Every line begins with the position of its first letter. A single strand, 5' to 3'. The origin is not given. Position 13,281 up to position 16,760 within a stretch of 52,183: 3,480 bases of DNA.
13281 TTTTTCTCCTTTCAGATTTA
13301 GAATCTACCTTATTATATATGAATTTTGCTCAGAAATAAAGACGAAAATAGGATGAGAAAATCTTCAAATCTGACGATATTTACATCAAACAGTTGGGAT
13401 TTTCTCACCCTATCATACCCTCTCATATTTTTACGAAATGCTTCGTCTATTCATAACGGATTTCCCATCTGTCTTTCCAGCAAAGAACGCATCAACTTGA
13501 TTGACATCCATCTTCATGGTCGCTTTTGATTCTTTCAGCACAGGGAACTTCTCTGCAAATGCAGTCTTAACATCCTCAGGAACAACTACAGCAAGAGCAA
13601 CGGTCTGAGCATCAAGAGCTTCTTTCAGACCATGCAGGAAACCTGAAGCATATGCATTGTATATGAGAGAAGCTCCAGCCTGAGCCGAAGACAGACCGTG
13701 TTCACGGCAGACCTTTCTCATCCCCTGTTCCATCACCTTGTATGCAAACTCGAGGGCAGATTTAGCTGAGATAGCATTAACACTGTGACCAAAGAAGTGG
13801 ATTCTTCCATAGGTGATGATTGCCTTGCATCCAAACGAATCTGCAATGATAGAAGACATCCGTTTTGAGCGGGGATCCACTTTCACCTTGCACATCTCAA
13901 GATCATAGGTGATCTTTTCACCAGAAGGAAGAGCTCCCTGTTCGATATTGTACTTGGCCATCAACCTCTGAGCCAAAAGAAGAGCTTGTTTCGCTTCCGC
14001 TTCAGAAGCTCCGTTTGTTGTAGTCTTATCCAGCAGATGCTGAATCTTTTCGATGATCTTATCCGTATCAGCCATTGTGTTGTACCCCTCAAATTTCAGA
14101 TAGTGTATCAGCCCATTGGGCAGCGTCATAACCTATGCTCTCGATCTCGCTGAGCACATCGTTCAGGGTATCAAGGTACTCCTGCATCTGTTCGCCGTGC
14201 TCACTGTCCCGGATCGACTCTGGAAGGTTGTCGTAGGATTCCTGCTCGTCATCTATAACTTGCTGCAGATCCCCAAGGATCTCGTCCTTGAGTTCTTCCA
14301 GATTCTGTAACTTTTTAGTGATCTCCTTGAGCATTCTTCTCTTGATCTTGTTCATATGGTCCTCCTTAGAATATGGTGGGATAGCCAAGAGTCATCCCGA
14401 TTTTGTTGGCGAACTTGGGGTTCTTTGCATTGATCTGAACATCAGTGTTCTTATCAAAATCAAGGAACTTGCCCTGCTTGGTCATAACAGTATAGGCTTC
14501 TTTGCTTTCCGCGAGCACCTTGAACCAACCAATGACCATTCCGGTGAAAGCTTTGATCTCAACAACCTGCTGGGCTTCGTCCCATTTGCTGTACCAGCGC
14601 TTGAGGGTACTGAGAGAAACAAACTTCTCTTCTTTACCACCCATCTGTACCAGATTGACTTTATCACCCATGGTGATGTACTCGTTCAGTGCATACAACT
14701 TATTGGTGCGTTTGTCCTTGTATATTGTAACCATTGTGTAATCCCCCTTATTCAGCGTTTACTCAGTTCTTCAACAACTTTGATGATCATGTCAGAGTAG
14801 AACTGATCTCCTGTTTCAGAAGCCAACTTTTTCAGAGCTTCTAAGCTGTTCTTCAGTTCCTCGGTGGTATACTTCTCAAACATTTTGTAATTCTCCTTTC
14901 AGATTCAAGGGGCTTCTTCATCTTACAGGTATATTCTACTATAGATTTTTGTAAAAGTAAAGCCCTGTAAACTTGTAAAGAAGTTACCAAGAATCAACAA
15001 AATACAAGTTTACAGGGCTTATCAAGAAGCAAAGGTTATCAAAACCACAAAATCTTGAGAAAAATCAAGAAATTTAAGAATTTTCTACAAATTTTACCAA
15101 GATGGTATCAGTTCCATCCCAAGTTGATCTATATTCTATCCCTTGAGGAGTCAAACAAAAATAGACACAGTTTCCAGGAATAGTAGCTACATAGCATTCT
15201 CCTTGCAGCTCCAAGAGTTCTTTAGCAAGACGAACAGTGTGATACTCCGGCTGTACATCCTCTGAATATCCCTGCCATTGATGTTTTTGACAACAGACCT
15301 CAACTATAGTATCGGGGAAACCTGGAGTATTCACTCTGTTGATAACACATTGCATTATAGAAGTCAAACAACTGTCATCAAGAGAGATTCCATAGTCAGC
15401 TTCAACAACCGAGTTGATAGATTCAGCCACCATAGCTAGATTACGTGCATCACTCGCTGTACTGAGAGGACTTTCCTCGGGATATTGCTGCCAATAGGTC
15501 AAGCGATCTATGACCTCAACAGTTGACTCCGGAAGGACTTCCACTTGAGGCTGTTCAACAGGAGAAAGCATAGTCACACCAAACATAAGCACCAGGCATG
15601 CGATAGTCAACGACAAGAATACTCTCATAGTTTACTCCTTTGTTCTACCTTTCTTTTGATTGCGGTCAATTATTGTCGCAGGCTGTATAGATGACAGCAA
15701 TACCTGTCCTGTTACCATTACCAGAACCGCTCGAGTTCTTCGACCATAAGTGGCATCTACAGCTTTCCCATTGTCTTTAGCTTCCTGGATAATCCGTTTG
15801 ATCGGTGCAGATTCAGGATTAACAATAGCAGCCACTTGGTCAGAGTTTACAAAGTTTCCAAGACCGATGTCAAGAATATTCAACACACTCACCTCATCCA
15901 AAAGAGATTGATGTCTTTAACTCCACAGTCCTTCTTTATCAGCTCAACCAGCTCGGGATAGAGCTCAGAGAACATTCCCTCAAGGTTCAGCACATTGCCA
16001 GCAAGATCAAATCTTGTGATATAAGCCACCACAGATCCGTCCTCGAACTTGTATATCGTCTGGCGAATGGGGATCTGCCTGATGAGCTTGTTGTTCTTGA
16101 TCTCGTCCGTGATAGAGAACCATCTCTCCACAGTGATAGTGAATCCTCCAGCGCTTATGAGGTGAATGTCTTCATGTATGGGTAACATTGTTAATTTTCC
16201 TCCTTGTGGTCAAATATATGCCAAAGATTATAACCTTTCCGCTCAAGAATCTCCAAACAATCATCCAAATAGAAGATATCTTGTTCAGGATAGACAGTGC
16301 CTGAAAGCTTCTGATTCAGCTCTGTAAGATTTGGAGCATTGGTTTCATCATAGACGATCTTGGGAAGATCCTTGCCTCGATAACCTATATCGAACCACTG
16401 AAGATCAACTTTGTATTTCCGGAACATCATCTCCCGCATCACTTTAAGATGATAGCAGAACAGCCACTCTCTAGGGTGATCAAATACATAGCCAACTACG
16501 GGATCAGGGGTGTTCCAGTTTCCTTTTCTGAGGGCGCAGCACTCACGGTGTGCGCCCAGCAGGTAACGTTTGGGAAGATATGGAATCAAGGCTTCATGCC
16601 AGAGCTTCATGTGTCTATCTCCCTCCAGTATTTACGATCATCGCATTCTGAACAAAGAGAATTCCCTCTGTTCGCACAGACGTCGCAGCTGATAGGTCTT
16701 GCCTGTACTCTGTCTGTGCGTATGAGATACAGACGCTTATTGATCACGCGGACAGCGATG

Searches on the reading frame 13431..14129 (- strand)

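Call 12: search_protein_families(library=pfam, proteins=[window:13431-14129:-], max_evalue=0.01)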
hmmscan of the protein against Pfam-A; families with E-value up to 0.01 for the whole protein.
window:13431-14129:- (232 aa): 2 families
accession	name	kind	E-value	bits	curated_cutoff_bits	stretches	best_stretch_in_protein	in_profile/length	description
PF10979.13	DUF2786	-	2.5e-12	46.9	23.9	1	24-64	1-40/40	Protein of unknown function (DUF2786)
PF23771.1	DUF7168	-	2.8e-11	43.7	25.5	1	88-192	24-133/140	Domain of unknown function (DUF7168)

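Call 90: search_protein_families(library=ncbifam, proteins=[window:13431-14129:-], max_evalue=0.01)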
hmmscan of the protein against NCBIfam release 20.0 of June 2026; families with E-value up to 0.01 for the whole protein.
window:13431-14129:- (232 aa): 0 families

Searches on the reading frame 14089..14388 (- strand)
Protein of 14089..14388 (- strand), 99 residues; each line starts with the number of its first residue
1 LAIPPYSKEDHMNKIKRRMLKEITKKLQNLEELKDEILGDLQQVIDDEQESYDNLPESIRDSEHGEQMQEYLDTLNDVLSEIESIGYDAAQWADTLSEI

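Call 89: search_protein_families(library=pfam, proteins=[window:14089-14388:-], max_evalue=1)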
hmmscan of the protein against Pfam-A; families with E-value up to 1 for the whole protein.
window:14089-14388:- (99 aa): 17 families
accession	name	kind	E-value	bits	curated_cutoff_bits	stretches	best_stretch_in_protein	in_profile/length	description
PF05714.16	PFam54_60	-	0.00011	22.4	27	1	6-78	99-165/185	Borrelia Bbcrasp-1 domain containing protein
PF09969.14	DUF2203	-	0.0094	17.1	24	1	17-89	9-76/122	Uncharacterized conserved protein (DUF2203)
PF07361.16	Cytochrom_B562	-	0.014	16.4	30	1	9-86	3-72/102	Cytochrome b562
PF04513.17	Baculo_PEP_C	-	0.015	15.8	38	1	22-83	17-80/140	Baculovirus polyhedron envelope protein, PEP, C terminus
PF03564.21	DUF1759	-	0.023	15.1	25.4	1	42-96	71-123/148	Protein of unknown function (DUF1759)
PF05478.16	Prominin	-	0.034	12.7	34.3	1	10-84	326-397/799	Prominin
PF14733.11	ACDC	-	0.036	14.8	22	1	30-80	18-71/91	AP2-coincident C-terminal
PF06103.16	DUF948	-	0.051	14.2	37.2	1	18-86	26-81/89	Bacterial protein of unknown function (DUF948)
PF08641.17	Mis14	-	0.067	14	24.9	1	14-78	66-130/133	Kinetochore protein Mis14 like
PF02601.20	Exonuc_VII_L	-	0.079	12.9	35.9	1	12-77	153-219/315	Exonuclease VII, large subunit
PF05178.17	Kri1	-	0.093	13.7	25.2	1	8-73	10-72/102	KRI1-like family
PF07299.16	EF-G-binding_N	-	0.12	13.3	27.1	0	13-50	31-67/83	Elongation factor G-binding protein, N-terminal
PF07615.16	Ykof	-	0.21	12.6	21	1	4-57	9-63/81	YKOF-related Family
PF25539.1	Bestrophin_2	-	0.24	11.3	27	1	8-85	134-205/288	Bacterial/Fungal Bestrophin protein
PF22564.2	HAAS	-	0.49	11.2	27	0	20-53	3-37/55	HAAS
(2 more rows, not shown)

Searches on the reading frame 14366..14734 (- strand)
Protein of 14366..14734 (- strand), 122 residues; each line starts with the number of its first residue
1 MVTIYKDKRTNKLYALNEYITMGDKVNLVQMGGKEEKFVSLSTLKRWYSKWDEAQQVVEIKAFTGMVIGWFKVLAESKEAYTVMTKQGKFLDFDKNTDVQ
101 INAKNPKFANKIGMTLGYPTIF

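Call 13: search_protein_families(library=pfam, proteins=[window:14366-14734:-], max_evalue=0.01)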
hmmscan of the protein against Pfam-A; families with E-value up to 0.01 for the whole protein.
window:14366-14734:- (122 aa): 0 families

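Call 89: search_protein_families(library=pfam, proteins=[window:14366-14734:-], max_evalue=1)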
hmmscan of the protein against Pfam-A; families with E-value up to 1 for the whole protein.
window:14366-14734:- (122 aa): 1 family
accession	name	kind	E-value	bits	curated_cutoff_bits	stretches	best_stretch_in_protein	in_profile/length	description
PF21057.2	Hikeshi-like_C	-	0.17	12.2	27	1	34-51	28-45/58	Hikeshi-like, C-terminal domain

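Call 90: search_protein_families(library=ncbifam, proteins=[window:14366-14734:-], max_evalue=0.01)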
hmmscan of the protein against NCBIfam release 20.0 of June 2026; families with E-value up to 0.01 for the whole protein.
window:14366-14734:- (122 aa): 0 families

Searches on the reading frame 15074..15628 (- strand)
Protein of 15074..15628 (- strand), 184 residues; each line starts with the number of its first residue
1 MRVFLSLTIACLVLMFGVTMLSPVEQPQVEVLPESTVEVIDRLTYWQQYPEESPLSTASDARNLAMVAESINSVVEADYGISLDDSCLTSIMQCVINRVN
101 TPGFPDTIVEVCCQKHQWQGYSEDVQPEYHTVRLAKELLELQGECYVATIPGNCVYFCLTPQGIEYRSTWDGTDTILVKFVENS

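Call 10: search_protein_families(library=pfam, proteins=[window:15074-15628:-], max_evalue=0.01)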
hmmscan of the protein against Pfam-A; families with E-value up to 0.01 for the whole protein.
window:15074-15628:- (184 aa): 1 family
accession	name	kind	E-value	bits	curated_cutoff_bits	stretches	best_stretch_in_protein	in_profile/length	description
PF07486.17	Hydrolase_2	-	1.2e-07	32.7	27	1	91-160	10-76/100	Cell Wall Hydrolase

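Call 11: search_protein_families(library=phrogs, proteins=[window:15074-15628:-], max_evalue=0.001)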
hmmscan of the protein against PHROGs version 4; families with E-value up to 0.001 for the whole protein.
window:15074-15628:- (184 aa): 1 family
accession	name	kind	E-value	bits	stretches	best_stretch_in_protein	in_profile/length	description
phrog_30550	-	unknown function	5.4e-07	30.5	1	3-138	21-161/220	-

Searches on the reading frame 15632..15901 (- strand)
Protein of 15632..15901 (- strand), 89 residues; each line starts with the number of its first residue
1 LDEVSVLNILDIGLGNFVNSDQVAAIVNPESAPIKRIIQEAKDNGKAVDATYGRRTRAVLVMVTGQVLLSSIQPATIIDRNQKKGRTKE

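Call 13: search_protein_families(library=pfam, proteins=[window:15632-15901:-], max_evalue=0.01)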
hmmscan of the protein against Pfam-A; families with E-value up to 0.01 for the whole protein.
window:15632-15901:- (89 aa): 1 family
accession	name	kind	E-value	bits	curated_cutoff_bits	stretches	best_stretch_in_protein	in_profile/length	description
PF04025.18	RemA-like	-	9.2e-30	103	26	1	10-80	2-72/73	Extracellular matrix regulatory protein A-like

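Call 90: search_protein_families(library=ncbifam, proteins=[window:15632-15901:-], max_evalue=0.01)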
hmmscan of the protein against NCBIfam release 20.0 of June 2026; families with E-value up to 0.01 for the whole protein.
window:15632-15901:- (89 aa): 2 families
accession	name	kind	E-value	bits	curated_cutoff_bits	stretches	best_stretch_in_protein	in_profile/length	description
NF046064.1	MtxBflmRegRemA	equivalog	3.7e-31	107.3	140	1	7-83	3-79/89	extracellular matrix/biofilm regulator RemA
NF003315.0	PRK04323.1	equivalog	4e-31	107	87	1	8-86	4-82/91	hypothetical protein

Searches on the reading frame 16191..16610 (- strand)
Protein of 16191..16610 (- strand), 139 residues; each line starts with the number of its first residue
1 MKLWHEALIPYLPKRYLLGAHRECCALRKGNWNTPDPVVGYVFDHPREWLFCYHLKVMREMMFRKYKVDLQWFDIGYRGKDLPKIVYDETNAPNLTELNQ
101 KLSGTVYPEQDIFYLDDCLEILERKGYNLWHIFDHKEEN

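Call 10: search_protein_families(library=pfam, proteins=[window:16191-16610:-], max_evalue=0.01)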
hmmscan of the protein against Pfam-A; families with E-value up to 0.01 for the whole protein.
window:16191-16610:- (139 aa): 1 family
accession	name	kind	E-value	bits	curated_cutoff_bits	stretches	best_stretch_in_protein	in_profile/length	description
PF03013.19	Pyr_excise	-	3.2e-16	59.9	23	1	1-73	1-80/81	Pyrimidine dimer DNA glycosylase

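Call 11: search_protein_families(library=phrogs, proteins=[window:16191-16610:-], max_evalue=0.001)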
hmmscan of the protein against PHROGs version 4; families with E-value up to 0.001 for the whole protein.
window:16191-16610:- (139 aa): 0 families
